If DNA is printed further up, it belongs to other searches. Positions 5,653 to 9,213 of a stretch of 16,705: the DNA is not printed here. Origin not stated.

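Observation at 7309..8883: Large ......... intein inserted in the N-box of the topoisomerase VI B ATPase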

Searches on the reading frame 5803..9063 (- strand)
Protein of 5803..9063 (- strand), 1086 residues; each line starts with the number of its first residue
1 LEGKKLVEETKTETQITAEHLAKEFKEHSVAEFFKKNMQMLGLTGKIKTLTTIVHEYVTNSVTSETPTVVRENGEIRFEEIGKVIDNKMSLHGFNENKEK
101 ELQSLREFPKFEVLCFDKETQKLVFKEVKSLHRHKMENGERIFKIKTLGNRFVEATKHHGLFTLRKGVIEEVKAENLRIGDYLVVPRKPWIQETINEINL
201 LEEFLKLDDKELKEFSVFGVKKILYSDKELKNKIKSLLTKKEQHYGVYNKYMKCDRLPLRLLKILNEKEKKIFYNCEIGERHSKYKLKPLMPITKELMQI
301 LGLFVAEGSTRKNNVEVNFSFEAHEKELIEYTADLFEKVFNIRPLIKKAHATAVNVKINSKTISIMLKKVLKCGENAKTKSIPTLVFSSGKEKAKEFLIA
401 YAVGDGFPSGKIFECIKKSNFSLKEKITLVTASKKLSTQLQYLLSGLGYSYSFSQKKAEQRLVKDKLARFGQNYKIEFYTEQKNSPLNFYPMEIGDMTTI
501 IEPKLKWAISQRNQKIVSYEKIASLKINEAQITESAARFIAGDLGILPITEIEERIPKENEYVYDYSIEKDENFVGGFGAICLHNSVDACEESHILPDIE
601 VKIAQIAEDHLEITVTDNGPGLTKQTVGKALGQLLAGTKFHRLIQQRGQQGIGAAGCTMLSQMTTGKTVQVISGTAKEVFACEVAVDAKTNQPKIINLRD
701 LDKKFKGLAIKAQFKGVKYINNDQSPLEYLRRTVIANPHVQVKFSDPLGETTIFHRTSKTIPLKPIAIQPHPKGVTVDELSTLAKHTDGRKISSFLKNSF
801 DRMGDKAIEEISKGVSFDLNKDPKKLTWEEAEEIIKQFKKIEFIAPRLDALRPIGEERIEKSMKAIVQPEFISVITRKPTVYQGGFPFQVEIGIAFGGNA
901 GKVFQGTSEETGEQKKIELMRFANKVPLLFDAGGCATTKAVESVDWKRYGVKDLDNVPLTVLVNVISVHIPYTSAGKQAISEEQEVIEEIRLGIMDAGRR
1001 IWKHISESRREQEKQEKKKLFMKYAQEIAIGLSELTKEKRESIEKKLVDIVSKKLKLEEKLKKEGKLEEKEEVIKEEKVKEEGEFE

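Call 4: search_protein_families(library=pfam, proteins=[window:5803-9063:-], max_evalue=0.1)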
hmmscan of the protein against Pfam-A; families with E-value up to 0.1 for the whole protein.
window:5803-9063:- (1086 aa): 5 families
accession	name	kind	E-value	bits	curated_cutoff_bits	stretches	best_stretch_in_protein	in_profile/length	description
PF09239.17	Topo-VIb_trans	-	2.7e-54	183.7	24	1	846-1017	1-159/159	Topoisomerase VI B subunit, transducer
PF14890.11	Intein_splicing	-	1e-16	61.6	35.8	1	98-585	8-155/155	Intein splicing domain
PF02518.31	HATPase_c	-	1.1e-08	35.9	26.4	1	583-674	14-96/111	Histidine kinase-, DNA gyrase B-, and HSP90-like ATPase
PF13589.12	HATPase_c_3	-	3.5e-07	30.8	25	1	583-665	11-90/137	Histidine kinase-, DNA gyrase B-, and HSP90-like ATPase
PF14528.11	LAGLIDADG_3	-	1.8e-06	28.5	22.5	1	296-349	3-55/82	LAGLIDADG-like domain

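Call 5: search_protein_families(library=ncbifam, proteins=[window:5803-9063:-], max_evalue=0.1)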
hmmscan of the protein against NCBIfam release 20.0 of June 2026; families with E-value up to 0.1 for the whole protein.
window:5803-9063:- (1086 aa): 11 families
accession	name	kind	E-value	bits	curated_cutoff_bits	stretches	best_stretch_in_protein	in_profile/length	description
TIGR01052.1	top6b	equivalog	2.9e-181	603.1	380.7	2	583-1038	37-487/488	DNA topoisomerase VI subunit B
NF003218.0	PRK04184.1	equivalog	2.8e-177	590.5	274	2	584-1078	46-533/539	DNA topoisomerase VI subunit B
NF011438.0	PRK14867.1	equivalog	1.5e-161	539.1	1143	3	819-1050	430-657/659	DNA topoisomerase VI subunit B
NF011439.0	PRK14868.1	equivalog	5.9e-92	309.1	1310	3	583-813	55-284/795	DNA topoisomerase VI subunit B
NF011303.0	PRK14715.1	equivalog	5.4e-29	100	1585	1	106-449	935-1258/1627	DNA-directed DNA polymerase II large subunit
NF011491.0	PRK14898.1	equivalog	4.3e-22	78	783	1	6-586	23-544/860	DNA-directed RNA polymerase subunit A''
NF045703.1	rSAM_Tes_intein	exception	5.8e-16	57.5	1700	1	109-449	202-508/1040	tetraether lipid synthase Tes, intein-containing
NF011302.0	PRK14714.1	equivalog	8.6e-06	23.5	1791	1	60-192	931-1059/1350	DNA-directed DNA polymerase II large subunit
TIGR01443.1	intein_Cterm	domain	0.00011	22.3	15.6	1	562-586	1-24/24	intein C-terminal splicing region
NF010683.0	PRK14083.1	equivalog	0.00043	18.9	455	1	583-679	35-134/604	HSP90 family protein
TIGR01445.1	intein_Nterm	domain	0.00049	21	24.5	1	62-163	2-83/83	intein N-terminal splicing region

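Call 9: find_homologous_proteins(query=window:5803-9063:-, max_evalue=1e-10)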
Query window:5803-9063:- (1086 aa): 86 proteins with E <= 1e-10 among 8000 candidates.
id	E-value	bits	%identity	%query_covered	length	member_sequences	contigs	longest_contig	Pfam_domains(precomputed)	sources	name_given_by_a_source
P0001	0.0e+0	2375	100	100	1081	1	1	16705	PF09239.18,PF02518.32,PF14528.12,PF13589.13,PF14890.12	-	-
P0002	0.0e+0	1567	65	96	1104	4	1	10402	PF09239.18,PF02518.32,PF14528.12,PF14890.12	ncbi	-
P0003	0.0e+0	1554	66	96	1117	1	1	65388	PF09239.18,PF02518.32,PF14528.12,PF13589.13,PF14890.12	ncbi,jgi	-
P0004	0.0e+0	1533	64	97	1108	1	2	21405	PF09239.18,PF02518.32,PF13589.13,PF14890.12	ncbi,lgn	-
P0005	0.0e+0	1509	64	97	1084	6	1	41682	PF09239.18,PF02518.32,PF14528.12,PF14890.12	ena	-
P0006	0.0e+0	1506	63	96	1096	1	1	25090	PF09239.18,PF14528.12,PF14890.12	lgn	-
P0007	0.0e+0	1502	63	59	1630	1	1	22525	PF05204.20,PF09239.18,PF14528.12,PF14527.12,PF14890.12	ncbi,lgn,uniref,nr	ncbi:MAG: DNA topoisomerase VI subunit B [Candidatus Diapherotrites archaeon]|uniref:Type 2 DNA topo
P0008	0.0e+0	1502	65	93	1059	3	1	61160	PF09239.18,PF02518.32,PF14528.12,PF13589.13,PF14890.12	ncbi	ncbi:MAG: DNA topoisomerase VI subunit B [archaeon]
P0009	0.0e+0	1455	60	96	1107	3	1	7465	PF09239.18,PF02518.32,PF14528.12,PF13589.13,PF14890.12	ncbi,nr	ncbi:DNA topoisomerase VI subunit B [Candidatus Micrarchaeota archaeon]|nr:DNA topoisomerase VI subu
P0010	0.0e+0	1449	58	62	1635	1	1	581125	PF09239.18,PF14528.12,PF14527.12,PF14890.12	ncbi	ncbi:MAG: DNA topoisomerase VI subunit B [Candidatus Diapherotrites archaeon]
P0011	0.0e+0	1392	65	87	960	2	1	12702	PF09239.18,PF02518.32,PF14528.12,PF13589.13,PF14890.12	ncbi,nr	ncbi:DNA topoisomerase VI subunit B, partial [Candidatus Micrarchaeota archaeon]|nr:DNA topoisomeras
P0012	0.0e+0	1248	52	95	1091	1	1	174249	PF09239.18,PF02518.32,PF14528.12,PF13589.13,PF14890.12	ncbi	-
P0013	0.0e+0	1232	51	97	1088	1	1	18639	PF09239.18,PF02518.32,PF14528.12,PF13589.13,PF14890.12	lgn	-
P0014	0.0e+0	1156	49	96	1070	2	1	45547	PF09239.18,PF02518.32,PF14528.12,PF14890.12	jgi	jgi:DNA topoisomerase-6 subunit B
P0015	0.0e+0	1116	48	97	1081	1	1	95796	PF09239.18,PF02518.32,PF14528.12,PF13589.13,PF14890.12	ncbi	-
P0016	0.0e+0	1081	48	96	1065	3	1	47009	PF09239.18,PF02518.32,PF14528.12,PF13589.13,PF14890.12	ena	-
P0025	2.8e-224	766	64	43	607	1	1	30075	PF09239.18,PF02518.32,PF13589.13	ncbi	-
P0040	5.5e-214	731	61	43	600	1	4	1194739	PF09239.18,PF02518.32,PF13589.13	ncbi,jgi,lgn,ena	-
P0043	2.8e-209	716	37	97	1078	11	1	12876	PF09239.18,PF02518.32,PF13589.13,PF14890.12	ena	-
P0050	3.2e-199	683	36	98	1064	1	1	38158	PF09239.18,PF02518.32,PF13589.13,PF14890.12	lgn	-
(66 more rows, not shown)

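Call 10: search_solved_structures(query=window:5803-9063:-, show_alignments=2)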
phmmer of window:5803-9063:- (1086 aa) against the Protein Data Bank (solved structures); distinct sequences matched with E-value up to 0.001: 11.
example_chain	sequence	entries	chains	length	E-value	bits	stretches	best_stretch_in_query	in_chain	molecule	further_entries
2q2e_B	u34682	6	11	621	2.5e-95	323.7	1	583-1039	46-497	Type 2 DNA topoisomerase 6 subunit B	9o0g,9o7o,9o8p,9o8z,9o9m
2zbk_B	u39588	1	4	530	1.3e-76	261.7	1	583-1057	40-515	Type 2 DNA topoisomerase 6 subunit B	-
1mx0_A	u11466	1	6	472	9.7e-74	252.2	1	583-1019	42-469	Type II DNA topoisomerase VI subunit B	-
1z59_A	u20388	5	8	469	1e-73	252.1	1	583-1019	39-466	Type II DNA topoisomerase VI subunit B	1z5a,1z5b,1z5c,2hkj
1mu5_A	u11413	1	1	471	1e-73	252.1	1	583-1019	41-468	Type II DNA topoisomerase VI Subunit B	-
2cw7_A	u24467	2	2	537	1.2e-23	86.4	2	69-214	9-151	Endonuclease PI-PkoII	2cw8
5o9j_A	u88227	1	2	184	7.8e-16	60.5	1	65-188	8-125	Transcription initiation factor IIB,Transcription initiation factor IIB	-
5o9i_A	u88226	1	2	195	6.3e-15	57.5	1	65-223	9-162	Transcription initiation factor IIB,Transcription initiation factor IIB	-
4o1s_A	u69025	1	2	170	6e-06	27.8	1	140-194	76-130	V-type ATP synthase alpha chain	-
6rpq_A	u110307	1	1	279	0.0004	21.8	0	111-192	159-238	Ubiquitin-like protein SMT3,1108aa long hypothetical cell division control protein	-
2jmz_A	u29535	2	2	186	0.00094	20.5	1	123-191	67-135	Hypothetical protein MJ0781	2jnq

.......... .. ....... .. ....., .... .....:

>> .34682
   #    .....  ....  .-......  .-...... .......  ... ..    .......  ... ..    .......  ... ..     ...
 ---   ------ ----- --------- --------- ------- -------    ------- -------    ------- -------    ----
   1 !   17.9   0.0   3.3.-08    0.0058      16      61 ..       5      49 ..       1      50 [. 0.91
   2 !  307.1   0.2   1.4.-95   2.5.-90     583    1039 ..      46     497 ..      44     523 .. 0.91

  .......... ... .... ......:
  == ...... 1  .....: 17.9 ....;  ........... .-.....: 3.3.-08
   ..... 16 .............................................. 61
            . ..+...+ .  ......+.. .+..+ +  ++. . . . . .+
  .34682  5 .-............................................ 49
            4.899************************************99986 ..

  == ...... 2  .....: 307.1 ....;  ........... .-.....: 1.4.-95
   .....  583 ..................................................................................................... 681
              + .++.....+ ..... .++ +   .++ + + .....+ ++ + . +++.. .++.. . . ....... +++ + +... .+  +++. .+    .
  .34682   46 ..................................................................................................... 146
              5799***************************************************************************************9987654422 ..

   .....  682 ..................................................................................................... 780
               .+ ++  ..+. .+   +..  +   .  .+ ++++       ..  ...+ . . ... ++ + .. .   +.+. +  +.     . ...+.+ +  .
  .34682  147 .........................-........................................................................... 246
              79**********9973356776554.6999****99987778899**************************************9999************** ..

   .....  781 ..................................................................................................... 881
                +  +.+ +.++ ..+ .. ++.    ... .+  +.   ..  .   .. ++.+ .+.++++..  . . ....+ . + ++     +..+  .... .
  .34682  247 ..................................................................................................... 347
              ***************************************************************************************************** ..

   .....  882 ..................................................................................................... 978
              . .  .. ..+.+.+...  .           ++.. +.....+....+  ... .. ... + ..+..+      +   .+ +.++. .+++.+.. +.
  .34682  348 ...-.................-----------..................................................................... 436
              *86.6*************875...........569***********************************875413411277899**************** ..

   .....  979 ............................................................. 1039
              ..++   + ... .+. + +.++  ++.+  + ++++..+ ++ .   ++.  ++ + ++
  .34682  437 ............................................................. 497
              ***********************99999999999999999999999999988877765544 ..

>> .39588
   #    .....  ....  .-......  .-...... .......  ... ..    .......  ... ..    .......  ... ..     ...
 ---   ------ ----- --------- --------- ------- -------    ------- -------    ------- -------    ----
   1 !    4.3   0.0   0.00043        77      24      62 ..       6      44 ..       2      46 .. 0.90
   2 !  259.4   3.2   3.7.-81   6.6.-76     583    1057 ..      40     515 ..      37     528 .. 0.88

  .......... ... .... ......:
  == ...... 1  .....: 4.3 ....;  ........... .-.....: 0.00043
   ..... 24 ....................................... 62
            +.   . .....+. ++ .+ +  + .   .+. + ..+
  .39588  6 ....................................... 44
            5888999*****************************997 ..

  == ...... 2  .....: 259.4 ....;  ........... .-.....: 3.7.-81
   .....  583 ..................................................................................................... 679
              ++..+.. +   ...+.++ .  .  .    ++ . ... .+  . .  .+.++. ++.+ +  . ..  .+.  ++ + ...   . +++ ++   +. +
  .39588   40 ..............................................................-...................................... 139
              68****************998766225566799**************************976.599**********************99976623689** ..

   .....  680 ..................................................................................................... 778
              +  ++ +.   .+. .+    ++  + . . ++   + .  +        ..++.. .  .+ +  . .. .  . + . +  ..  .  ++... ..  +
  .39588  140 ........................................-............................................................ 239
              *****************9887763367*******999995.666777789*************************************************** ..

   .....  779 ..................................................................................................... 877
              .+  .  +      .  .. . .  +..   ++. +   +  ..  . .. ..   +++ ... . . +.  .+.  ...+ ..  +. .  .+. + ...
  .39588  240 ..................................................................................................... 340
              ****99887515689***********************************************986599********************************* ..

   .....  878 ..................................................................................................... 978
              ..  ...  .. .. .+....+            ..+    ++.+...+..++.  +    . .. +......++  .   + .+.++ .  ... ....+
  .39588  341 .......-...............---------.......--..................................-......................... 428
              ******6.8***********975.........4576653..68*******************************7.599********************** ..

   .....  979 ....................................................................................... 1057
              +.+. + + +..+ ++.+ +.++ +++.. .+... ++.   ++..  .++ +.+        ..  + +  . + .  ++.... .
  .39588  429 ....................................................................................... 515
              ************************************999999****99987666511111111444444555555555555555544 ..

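Call 44: find_encoding_contigs(protein=P0025, flank=3000, max_places=2)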
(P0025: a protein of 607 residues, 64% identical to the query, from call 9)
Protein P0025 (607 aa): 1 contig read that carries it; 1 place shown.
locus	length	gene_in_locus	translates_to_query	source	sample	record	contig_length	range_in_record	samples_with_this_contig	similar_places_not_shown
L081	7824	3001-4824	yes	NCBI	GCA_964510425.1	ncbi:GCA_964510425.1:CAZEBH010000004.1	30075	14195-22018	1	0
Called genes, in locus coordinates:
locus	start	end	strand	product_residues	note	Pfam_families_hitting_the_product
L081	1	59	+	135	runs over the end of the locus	PF01873:eIF-5_eIF-2B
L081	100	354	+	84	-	PF04242:DUF424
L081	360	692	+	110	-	PF01176:eIF-1a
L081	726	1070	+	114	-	-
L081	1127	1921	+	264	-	PF00069:Pkinase (faint), PF01163:RIO1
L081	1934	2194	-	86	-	-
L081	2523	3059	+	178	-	PF00013:KH_1, PF22675:KH-I_KHDC4-BBP (faint), PF21800:KH_KRR1_2nd (weak), PF22891:KH_PNO1_2nd, PF00013:KH_1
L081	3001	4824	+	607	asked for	PF02518:HATPase_c, PF13589:HATPase_c_3, PF09239:Topo-VIb_trans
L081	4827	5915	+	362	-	PF04406:TP6A_N, PF20768:Topo_VI_alpha, PF21180:TOP6A-Spo11_Toprim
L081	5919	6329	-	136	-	-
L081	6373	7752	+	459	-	PF02629:CoA_binding, PF13380:CoA_binding_2, PF13607:Succ_CoA_lig, PF19045:Ligase_CoA_2 (weak)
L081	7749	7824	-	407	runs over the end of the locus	PF00149:Metallophos, PF12850:Metallophos_2 (faint)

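Call 45: find_encoding_contigs(protein=P0040, flank=3000, max_places=2)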
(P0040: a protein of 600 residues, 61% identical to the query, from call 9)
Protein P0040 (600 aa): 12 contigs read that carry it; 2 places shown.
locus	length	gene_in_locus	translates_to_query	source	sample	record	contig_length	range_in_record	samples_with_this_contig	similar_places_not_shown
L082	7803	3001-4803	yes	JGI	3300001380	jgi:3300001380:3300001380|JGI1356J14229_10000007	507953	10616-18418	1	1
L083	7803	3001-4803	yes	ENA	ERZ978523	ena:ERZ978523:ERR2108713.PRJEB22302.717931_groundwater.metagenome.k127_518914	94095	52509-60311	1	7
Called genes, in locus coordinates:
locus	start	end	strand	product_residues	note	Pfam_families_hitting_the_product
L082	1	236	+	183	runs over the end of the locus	PF01873:eIF-5_eIF-2B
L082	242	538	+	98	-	PF04242:DUF424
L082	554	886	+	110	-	PF01176:eIF-1a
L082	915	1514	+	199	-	-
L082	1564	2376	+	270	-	PF01163:RIO1, PF03109:ABC1 (weak)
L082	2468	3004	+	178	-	PF00013:KH_1, PF22675:KH-I_KHDC4-BBP (faint), PF21800:KH_KRR1_2nd, PF22891:KH_PNO1_2nd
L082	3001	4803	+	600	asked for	PF02518:HATPase_c, PF13589:HATPase_c_3, PF09239:Topo-VIb_trans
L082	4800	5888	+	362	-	PF04406:TP6A_N, PF20768:Topo_VI_alpha, PF21180:TOP6A-Spo11_Toprim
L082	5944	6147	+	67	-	PF10049:DUF2283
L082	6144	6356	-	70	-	PF14076:DUF4258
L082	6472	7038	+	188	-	-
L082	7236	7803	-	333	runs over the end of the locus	PF12802:MarR_2 (faint), PF01047:MarR (faint), PF13404:HTH_AsnC-type, PF13412:HTH_24, PF22451:NirdL-like_HTH (faint), PF13404:HTH_AsnC-type, PF13412:HTH_24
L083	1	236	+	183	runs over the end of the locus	PF01873:eIF-5_eIF-2B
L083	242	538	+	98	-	PF04242:DUF424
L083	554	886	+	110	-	PF01176:eIF-1a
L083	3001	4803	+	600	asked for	PF02518:HATPase_c, PF13589:HATPase_c_3, PF09239:Topo-VIb_trans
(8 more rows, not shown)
